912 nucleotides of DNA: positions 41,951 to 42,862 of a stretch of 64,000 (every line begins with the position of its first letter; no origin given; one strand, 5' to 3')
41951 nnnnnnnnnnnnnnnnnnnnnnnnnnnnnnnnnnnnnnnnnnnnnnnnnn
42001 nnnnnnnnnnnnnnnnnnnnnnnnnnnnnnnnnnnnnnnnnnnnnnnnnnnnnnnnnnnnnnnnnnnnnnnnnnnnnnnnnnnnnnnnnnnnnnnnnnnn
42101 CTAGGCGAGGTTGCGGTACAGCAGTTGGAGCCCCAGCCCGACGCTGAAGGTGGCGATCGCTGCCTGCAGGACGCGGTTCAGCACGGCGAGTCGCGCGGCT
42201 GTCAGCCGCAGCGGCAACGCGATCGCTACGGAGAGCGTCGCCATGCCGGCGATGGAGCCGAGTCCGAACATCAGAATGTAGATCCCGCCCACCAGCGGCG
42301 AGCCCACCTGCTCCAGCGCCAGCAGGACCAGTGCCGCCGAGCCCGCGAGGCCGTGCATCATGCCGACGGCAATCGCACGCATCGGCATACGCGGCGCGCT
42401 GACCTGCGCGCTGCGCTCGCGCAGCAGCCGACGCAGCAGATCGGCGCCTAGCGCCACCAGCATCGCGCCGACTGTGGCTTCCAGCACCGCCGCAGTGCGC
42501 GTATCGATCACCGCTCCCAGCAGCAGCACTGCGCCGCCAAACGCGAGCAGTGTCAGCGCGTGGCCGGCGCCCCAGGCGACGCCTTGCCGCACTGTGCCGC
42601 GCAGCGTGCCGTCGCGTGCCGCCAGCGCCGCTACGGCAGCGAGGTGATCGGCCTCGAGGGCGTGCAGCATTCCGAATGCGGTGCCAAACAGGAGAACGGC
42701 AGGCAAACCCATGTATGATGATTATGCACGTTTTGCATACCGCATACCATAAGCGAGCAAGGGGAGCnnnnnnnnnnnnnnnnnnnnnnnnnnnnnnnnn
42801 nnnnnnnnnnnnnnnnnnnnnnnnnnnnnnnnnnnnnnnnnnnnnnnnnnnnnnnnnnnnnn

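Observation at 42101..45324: NikR locus: TonB-dependent receptor and a small HX4DH membrane protein diverge from a spacer carrying a near-perfect NikR operator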

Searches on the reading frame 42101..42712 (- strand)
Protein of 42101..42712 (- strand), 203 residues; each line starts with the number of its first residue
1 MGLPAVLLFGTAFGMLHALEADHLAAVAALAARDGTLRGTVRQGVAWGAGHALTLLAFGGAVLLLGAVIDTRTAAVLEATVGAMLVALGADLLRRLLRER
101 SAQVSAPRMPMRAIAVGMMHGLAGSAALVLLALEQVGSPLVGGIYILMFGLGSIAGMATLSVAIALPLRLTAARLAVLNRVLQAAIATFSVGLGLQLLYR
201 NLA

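Call 3: search_protein_families(library=pfam, proteins=[window:42101-42712:-], max_evalue=0.01)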
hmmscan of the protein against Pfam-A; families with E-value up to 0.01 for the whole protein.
window:42101-42712:- (203 aa): 1 family
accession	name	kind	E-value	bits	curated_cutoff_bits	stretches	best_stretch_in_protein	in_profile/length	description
PF03824.22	NicO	-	0.002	17.9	27.7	1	12-84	10-81/287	High-affinity nickel-transport protein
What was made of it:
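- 42101..42712 (-): UreH-like (NicO-superfamily) six-helix inner-membrane permease, 203 aa. HALEADH at aa 17-23; no His-rich loop. Pfam NicO scores 17.9 bits, below the 27.7 cut-off (call 3).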

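Call 4: search_protein_families(library=ncbifam, proteins=[window:42101-42712:-], max_evalue=0.01)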
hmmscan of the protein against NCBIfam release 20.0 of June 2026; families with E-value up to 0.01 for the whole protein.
window:42101-42712:- (203 aa): 0 families

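Call 5: find_homologous_proteins(query=window:42101-42712:-, max_evalue=0.001)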
Query window:42101-42712:- (203 aa): 1427 proteins with E <= 0.001 among 8000 candidates; the best 120 are listed.
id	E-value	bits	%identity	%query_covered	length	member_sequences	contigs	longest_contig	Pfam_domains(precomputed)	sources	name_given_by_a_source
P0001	4.6e-110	383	100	100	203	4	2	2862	-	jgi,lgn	jgi:hypothetical protein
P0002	1.0e-77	278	74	100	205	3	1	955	-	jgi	jgi:hypothetical protein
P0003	6.9e-77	275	74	100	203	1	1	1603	-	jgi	-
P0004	9.8e-74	265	73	100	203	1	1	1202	-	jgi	jgi:hypothetical protein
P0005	3.4e-73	263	73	100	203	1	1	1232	-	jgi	jgi:hypothetical protein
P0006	7.8e-73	262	72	100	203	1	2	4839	PF13386.13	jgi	jgi:sulfite exporter TauE/SafE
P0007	2.2e-72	261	73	99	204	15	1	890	-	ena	-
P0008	5.0e-69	250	69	100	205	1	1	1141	-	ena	-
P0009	9.9e-69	249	74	93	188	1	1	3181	-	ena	-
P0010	7.0e-67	243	67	100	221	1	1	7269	-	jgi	jgi:ABC-type nickel/cobalt efflux system permease component RcnA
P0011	1.7e-60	222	57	98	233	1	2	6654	-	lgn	-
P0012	1.2e-58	216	54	100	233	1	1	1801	PF03824.23,PF13386.13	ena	-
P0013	1.3e-58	216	56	100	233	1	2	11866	PF03824.23,PF13386.13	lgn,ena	-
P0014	3.2e-58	215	53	90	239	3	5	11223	PF03824.23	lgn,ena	-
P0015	4.9e-58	214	56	100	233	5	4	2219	PF13386.13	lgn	-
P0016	3.7e-57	211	52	90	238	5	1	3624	PF03824.23,PF13386.13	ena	-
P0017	1.2e-56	209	70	81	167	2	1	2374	PF13386.13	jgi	jgi:sulfite exporter TauE/SafE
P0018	3.9e-56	208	54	98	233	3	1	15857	PF13386.13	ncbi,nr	ncbi:MAG: sulfite exporter TauE/SafE family protein [Gallionellaceae bacterium]|nr:sulfite exporter 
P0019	7.1e-56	207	47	90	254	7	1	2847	PF03824.23,PF13386.13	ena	-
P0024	9.0e-55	203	47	95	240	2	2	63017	PF03824.23,PF13386.13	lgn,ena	-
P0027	2.3e-54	202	51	91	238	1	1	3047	PF03824.23,PF13386.13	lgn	-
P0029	3.0e-54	202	52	95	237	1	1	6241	PF03824.23,PF13386.13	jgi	jgi:cytochrome c biogenesis protein CcdA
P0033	4.3e-54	201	54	50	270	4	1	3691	PF03824.23,PF13386.13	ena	-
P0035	6.5e-54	201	53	50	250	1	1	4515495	PF03824.23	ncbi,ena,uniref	ncbi:urease accessory protein [Methylibium sp.]|uniref:urease accessory protein n=1 Tax=Methylibium 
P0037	7.9e-54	200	64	43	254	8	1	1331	PF03824.23,PF13386.13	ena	-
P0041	3.2e-53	198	49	90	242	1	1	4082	PF03824.23,PF13386.13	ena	-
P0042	3.3e-53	198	46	91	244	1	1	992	PF03824.23,PF13386.13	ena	-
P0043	3.8e-53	198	48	90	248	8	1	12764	PF03824.23,PF13386.13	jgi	jgi:ABC-type nickel/cobalt efflux system permease component RcnA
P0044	4.2e-53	198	47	90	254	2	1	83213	PF03824.23,PF13386.13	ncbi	-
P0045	5.0e-53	198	53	94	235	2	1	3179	PF03824.23,PF13386.13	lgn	-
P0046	7.6e-53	197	50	95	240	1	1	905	PF03824.23,PF13386.13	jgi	jgi:ABC-type nickel/cobalt efflux system permease component RcnA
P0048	1.2e-52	196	52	94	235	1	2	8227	PF03824.23,PF13386.13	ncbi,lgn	-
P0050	1.8e-52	196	51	95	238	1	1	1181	PF03824.23,PF13386.13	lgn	-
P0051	1.8e-52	196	48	91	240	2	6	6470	PF03824.23,PF13386.13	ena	-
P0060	1.7e-51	193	50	98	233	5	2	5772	PF13386.13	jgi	jgi:ABC-type nickel/cobalt efflux system permease component RcnA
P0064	3.6e-51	192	47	90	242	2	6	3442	PF03824.23,PF13386.13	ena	-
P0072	1.5e-50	190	50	100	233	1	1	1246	PF03824.23,PF13386.13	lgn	-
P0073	1.6e-50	190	50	92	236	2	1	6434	PF13386.13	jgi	-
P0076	3.6e-50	188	52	100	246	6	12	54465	-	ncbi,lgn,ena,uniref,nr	ncbi:MAG: hypothetical protein KGZ68_16260 [Dechloromonas sp.]|uniref:urease accessory protein n=1 T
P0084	2.0e-49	186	51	88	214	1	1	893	PF03824.23,PF13386.13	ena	-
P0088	3.4e-49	185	53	98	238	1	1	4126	PF03824.23,PF13386.13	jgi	jgi:ABC-type nickel/cobalt efflux system permease component RcnA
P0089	3.5e-49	185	48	91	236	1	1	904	PF03824.23,PF13386.13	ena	-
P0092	7.8e-49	184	49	94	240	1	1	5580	PF03824.23,PF13386.13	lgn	-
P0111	5.3e-48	181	56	44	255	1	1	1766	PF03824.23,PF13386.13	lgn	-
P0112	5.4e-48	181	49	96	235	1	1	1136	PF13386.13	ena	-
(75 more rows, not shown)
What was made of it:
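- JGI labels many relatives 'RcnA' (call 5).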

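Call 13: find_related_loci(query=A1, collection=genome_contigs, flank=6000)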
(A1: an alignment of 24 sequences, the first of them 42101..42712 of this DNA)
Query A1 (203 aa) in genome_contigs; peptide patterns used: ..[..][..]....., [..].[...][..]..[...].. (x = any residue, [..] = any of these).
600 stretches matched a pattern (row limit reached: there are more); 506 encode a relative of the query (tblastn E <= 1e-3); the best 80 are kept; 80 distinct loci.
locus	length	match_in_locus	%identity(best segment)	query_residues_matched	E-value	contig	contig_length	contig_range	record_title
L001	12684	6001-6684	54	1-198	2e-62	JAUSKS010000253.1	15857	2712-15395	MAG: Gallionellaceae bacterium isolate E14_metabat.bin.70 E14_k141_1332125, whole genome shotgun sequence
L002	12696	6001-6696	48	1-198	1e-57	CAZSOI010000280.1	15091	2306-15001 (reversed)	MAG TPA_asm: uncultured Burkholderiaceae bacterium isolate SRP140028_co1_189 genome assembly, contig: k141_2048537, whol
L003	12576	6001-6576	58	14-198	1e-53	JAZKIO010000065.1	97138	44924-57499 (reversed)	MAG: Pseudomonadota bacterium isolate ADI_DC_SW_02_SPN_11032020-bin039 DCSW02SPN_B039_0_000000000065, whole genome shotg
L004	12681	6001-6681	43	3-201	2e-53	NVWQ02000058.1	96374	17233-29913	MAG: Methylophaga sp. isolate NORP33 MHASMcontig_86146, whole genome shotgun sequence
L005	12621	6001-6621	54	3-200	1e-53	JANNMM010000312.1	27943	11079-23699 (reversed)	MAG: Rhodoferax sp. isolate SOY_35_metabat.54 SOY_35_k141_4072509, whole genome shotgun sequence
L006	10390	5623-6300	50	5-200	3e-53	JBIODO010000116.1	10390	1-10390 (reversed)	MAG: Burkholderiales bacterium isolate GcL4-2 k141_1381529_length_10390_cov_19.6494, whole genome shotgun sequence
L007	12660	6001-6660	50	6-194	9e-53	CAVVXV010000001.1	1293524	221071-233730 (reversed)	MAG: uncultured beta proteobacterium isolate MFD05442.bin.2.270 genome assembly, contig: contig_11414, whole genome shot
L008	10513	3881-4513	53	5-194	9e-53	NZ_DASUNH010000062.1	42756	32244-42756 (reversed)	MAG: Ideonella sp. isolate SMAG_U1594 k141_919635, whole genome shotgun sequence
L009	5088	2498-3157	49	13-198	1e-52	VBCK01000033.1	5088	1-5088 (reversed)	MAG: Betaproteobacteria bacterium isolate BP_15 14_0929_12_30cm_scaffold_16425, whole genome shotgun sequence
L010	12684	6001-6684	46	5-201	1e-52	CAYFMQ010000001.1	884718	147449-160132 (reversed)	MAG TPA_asm: uncultured Thalassospiraceae bacterium isolate ERP019367_co1_8 genome assembly, contig: NODE_7_length_88471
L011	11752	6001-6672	49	5-198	3e-52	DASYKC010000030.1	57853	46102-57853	MAG TPA_asm: Caldimonas sp. isolate SMAG_U4311 k141_1731095, whole genome shotgun sequence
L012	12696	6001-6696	47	17-198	1e-51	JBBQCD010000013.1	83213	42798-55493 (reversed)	MAG: Burkholderiales bacterium isolate Co_metawrap_1278 Cmw_1278_k141_1590077_length_83213_cov_9.5963, whole genome shot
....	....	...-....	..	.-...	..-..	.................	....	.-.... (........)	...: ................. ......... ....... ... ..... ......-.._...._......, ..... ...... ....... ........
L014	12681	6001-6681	41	3-201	9e-52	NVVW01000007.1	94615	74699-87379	MAG: Methylophaga sp. isolate NORP53 Contig_source1383C_657, whole genome shotgun sequence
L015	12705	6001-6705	50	1-201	1e-51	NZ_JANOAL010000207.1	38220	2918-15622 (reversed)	MAG: Polaromonas sp. isolate VAR_18_metabat_307 VAR_18_k141_3898525, whole genome shotgun sequence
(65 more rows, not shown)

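Call 15: find_encoding_contigs(protein=P0010, flank=7000, max_places=4)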
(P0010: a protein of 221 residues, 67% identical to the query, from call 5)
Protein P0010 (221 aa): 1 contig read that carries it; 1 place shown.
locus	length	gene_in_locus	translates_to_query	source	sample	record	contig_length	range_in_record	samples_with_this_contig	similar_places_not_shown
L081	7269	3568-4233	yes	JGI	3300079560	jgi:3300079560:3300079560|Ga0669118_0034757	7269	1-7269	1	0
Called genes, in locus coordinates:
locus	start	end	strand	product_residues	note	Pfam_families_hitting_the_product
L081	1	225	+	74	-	?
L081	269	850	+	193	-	PF06181:Urate_ox_N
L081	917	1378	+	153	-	PF01402:RHH_1, PF08753:NikR_C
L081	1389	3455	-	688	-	PF07715:Plug, PF00593:TonB_dep_Rec_b-barrel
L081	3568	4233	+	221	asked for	-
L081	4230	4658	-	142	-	PF02643:DUF192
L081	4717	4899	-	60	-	-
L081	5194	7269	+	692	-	?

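Call 16: find_encoding_contigs(protein=P0006, flank=7000, max_places=4)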
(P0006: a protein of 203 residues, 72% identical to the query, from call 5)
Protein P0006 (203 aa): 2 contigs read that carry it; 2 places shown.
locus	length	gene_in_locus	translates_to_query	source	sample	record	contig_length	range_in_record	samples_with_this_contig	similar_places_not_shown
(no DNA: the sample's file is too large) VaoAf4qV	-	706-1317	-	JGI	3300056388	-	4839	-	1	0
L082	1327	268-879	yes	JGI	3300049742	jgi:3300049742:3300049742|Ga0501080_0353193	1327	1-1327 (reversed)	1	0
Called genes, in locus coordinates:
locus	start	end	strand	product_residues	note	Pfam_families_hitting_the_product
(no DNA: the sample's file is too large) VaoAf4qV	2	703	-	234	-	?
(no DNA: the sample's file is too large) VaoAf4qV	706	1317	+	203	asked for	PF13386:DsbD_2 (faint)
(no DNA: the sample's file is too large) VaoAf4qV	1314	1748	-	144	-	PF02643:DUF192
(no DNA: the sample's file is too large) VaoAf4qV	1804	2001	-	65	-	-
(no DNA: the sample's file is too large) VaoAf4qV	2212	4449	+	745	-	PF03971:IDH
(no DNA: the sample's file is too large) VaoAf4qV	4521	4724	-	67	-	PF00313:CSD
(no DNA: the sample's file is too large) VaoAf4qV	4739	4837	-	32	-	?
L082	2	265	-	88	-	?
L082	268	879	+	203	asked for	PF13386:DsbD_2 (faint)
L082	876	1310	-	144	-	PF02643:DUF192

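Call 17: find_encoding_contigs(protein=P0009, flank=7000, max_places=4)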
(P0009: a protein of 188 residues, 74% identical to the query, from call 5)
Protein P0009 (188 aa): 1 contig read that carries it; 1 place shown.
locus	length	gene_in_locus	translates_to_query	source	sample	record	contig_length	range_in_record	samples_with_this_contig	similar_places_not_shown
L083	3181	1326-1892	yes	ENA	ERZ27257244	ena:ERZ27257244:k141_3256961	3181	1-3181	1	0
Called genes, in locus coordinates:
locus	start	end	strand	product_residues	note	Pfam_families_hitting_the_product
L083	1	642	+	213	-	?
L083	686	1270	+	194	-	PF06181:Urate_ox_N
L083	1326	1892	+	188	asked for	-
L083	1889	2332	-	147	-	PF02643:DUF192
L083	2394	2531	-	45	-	-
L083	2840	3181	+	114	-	?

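Call 21: find_related_loci(query=window:42101-42712:-, collection=metagenome_contigs, flank=5000)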
Query window:42101-42712:- (203 aa) in metagenome_contigs; peptide patterns used: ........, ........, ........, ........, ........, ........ (x = any residue, [..] = any of these).
465 stretches matched a pattern; 23 encode a relative of the query (tblastn E <= 1e-3); 23 distinct loci.
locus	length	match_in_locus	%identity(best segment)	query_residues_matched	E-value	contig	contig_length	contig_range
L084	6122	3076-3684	100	1-203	2e-122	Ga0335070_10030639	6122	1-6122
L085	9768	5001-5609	97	1-203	2e-118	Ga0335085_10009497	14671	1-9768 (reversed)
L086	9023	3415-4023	97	1-203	2e-118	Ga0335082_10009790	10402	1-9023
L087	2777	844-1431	74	6-202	1e-70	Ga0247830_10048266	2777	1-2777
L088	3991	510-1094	55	5-194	4e-54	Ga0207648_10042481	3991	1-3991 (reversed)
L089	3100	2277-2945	50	6-199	1e-53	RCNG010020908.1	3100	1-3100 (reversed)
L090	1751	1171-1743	55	1-186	5e-53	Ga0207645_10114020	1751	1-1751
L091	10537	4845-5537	49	1-200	3e-50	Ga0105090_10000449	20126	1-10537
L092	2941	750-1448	46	3-203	2e-50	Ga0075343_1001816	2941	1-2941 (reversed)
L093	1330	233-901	44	5-198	2e-51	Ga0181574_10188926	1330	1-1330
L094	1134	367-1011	49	15-200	6e-51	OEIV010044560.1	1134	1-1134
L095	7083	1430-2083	47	15-203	4e-48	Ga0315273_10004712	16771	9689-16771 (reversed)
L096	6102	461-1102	47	17-201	4e-47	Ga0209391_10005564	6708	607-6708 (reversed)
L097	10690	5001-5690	44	8-203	6e-47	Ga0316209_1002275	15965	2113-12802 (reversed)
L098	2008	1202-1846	49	15-201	2e-46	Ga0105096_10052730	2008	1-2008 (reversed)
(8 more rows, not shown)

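Call 38: search_solved_structures(query=A1, max_evalue=1, show_alignments=2)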
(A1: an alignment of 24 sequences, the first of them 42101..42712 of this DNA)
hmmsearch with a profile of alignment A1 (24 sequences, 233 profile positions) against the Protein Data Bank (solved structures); distinct sequences matched with E-value up to 1: 0.
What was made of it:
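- Tried and rejected: A profile search of PDB sequences found nothing (call 38).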

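Call 47: search_dna_similar(query=window:42101-42712:-, collection=plasmids, mode=protein, max_evalue=0.00001, max_rows=25)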
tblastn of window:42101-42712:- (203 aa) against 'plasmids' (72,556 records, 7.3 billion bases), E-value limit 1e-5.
Records with a match: 2; places in all: 2; records where one place covers at least 80% of the query: 0.
Best place of each record, by identity: <60% 2.
By first word of the organism name: Novosphingobium 1; Sphingopyxis 1.
By predicted mobility (MOB-suite, as given by PLSDB): non-mobilizable 1; mobilizable 1.
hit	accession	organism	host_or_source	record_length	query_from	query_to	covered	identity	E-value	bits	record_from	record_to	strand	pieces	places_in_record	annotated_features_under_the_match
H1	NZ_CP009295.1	Novosphingobium pentaromativorans US6-1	mud sediment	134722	38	161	61%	43.2%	8e-9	62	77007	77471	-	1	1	high frequency lysogenization protein HflD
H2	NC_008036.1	Sphingopyxis alaskensis RB2256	-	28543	38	161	61%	43.2%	9e-9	62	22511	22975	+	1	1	high frequency lysogenization protein HflD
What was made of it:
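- Tried and rejected: Only two weak partial hits, both annotated 'HflD' (call 47).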

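Call 48: search_protein_families(library=pfam, alignment_id=A1, max_evalue=0.01)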
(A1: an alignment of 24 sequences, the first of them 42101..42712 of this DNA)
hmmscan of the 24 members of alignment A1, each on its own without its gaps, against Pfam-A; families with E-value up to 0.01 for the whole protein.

A. member 1, window:42101-42712:- (203 aa): 1 family
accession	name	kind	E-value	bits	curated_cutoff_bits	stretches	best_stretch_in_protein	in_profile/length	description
PF03824.22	NicO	-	0.002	17.9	27.7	1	12-84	10-81/287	High-affinity nickel-transport protein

B. families by the number of members that match (of 24 scanned): 4 families
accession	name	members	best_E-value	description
PF03824.22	NicO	23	2e-08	High-affinity nickel-transport protein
PF13386.12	DsbD_2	10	1.5e-06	Cytochrome C biogenesis protein transmembrane region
PF13795.12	HupE_UreJ_2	3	9.9e-05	HupE / UreJ protein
PF25587.1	Rv2743c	2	0.00012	Rv2743c family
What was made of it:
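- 42101..42712 (-): Of 24 aligned relatives, 23 hit NicO and 10 hit DsbD_2 (call 48).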

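Call 56: predict_structure(alignment_id=A1)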
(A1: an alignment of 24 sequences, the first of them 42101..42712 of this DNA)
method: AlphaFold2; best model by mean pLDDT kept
length: 203 residues; sequences in the alignment: 24
mean_pLDDT: 71.9   pTM: 0.61
mean pLDDT of the five models: 71.9, 66.8, 63.3, 61.4, 58.6
residues with pLDDT >= 90: 0; 70-90: 137; 50-70: 57; < 50: 9
segments of 3 or more residues with pLDDT < 50: 101-108
pLDDT, mean of each block of 10 residues (from residue 1): 76 70 58 73 82 78 70 78 77 73 47 74 64 66 82 80 66 67 74 81 77
secondary structure, 60 per line:
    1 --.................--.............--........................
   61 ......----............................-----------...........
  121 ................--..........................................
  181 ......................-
elements in order: H3-19 H22-34 H37-66 H71-98 H110-136 H139-202
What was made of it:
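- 42101..42712 (-): The AF2 model has six helices, pLDDT 71.9 (call 56).
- On UreH family nickel permease: The AF2 model has helices at 3-19/22-34, 37-66, 71-98, 110-136 and 139-202, the last being a helical hairpin (call 56).
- Tried and rejected: The AF2 model had moderate confidence (pLDDT 71.9, call 56).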

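Call 59: fold_search(model_id=the predicted structure, library=pdb)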
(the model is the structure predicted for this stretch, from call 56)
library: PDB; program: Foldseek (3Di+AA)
matches with E <= 10: 308; with E <= 0.001: 0
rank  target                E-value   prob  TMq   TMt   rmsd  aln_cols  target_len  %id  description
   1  9old                  1.8e-01  0.63  0.28  0.16  16.2       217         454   16  Crystal structure of alpha-NPG-bound D59C MelBSt (released 2026-02-04)
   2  9oli_A                1.8e-01  0.47  0.26  0.16  17.4       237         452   14  Crystal structure of the melibiose-bound melibiose transporter (released 2026-02-04)
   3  5hxs                  5.8e-01  0.10  0.17  0.13  17.3       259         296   15  Structural mechanisms of extracellular ion exchange and induced binding-site occlusion in the sodium-calcium exchanger N (released 2016-05-11)
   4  4bem_J                6.1e-01  0.15  0.18  0.19  20.5       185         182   16  Crystal structure of the F-type ATP synthase c-ring from Acetobacterium woodii. (released 2014-03-26)
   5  7xzi_A                6.7e-01  0.69  0.44  0.09   7.5       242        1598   12  Cryo-EM structure of TOC-TIC supercomplex from Chlamydomonas reinhardtii (released 2023-01-11)
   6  5oxp                  7.0e-01  0.30  0.31  0.17  12.6       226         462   13  PepTSt in occluded conformation with phosphate ion bound (released 2018-02-21)
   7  5hxc                  7.0e-01  0.09  0.17  0.13  17.4       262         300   16  Structural mechanisms of extracellular ion exchange and induced binding-site occlusion in the sodium-calcium exchanger N (released 2016-05-11)
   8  8ahx_A                7.6e-01  0.38  0.32  0.34  10.9       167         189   18  Cryo-EM structure of the nitrogen-fixation associated NADH:ferredoxin oxidoreductase RNF from Azotobacter vinelandii (released 2023-11-01)
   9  7vcf_A                8.0e-01  0.72  0.49  0.10   6.7       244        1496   14  Cryo-EM structure of Chlamydomonas TOC-TIC supercomplex (released 2022-11-30)
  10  8jtv                  9.2e-01  0.33  0.30  0.18  11.4       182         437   14  hOCT1 in complex with metformin in inward occluded conformation (released 2024-03-27)
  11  8jtw_A                9.2e-01  0.21  0.30  0.18  12.5       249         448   14  hOCT1 in complex with nb5660 in inward facing partially open 1 conformation (released 2024-03-27)
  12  5jdh                  9.2e-01  0.08  0.17  0.13  17.3       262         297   15  Structural mechanisms of extracellular ion exchange and induced binding-site occlusion in the sodium-calcium exchanger N (released 2016-05-11)
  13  7dl9_A                9.6e-01  0.38  0.35  0.21   8.8       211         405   18  Crystal structure of nucleoside transporter NupG (released 2021-04-07)
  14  6xbo                  1.1e+00  0.12  0.21  0.16  15.8       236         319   10  X-ray crystal structure of the mouse CMP-Sialic acid transporter in complex with 5-methyl CMP (released 2021-06-09)
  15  7qoa_A                1.1e+00  0.08  0.19  0.12  20.4       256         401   17  Structure of CodB, a cytosine transporter in an outward-facing conformation (released 2022-07-13)
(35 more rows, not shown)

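Call 74: search_protein_families(library=ncbifam, alignment_id=A1, max_evalue=0.1)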
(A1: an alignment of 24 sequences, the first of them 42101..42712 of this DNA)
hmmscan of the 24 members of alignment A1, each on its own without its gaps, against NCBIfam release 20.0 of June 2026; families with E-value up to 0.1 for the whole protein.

A. member 1, window:42101-42712:- (203 aa): 0 families

B. families by the number of members that match (of 24 scanned): 10 families
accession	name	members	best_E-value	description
NF040495.1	tranport_ArsG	13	8.3e-07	aromatic aminobenezylarsenical efflux permease ArsG family transporter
TIGR00802.1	nico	11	1.9e-07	HoxN/HupN/NixA family nickel/cobalt transporter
NF052500.1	NicTportNicT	6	2.2e-06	Nickel transporter NicT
NF007454.0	PRK10019.1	5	8.8e-06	nickel/cobalt efflux transporter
NF047839.1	PspM_Rv2743c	3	0.00079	phage shock envelope stress response protein PspM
TIGR01620.2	hyp_HI0043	1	0.00053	TIGR01620 family protein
NF045732.1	StyMonoxStyA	1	0.041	styrene monooxygenase subunit StyA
NF006218.0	PRK08343.1-4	1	0.061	preprotein translocase subunit SecD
NF005653.0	PRK07424.1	1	0.093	bifunctional sterol desaturase/short chain dehydrogenase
TIGR00865.1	bcl-2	1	0.095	apoptosis regulator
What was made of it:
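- Five of 24 relatives weakly hit the RcnA NCBIfam model (call 74).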
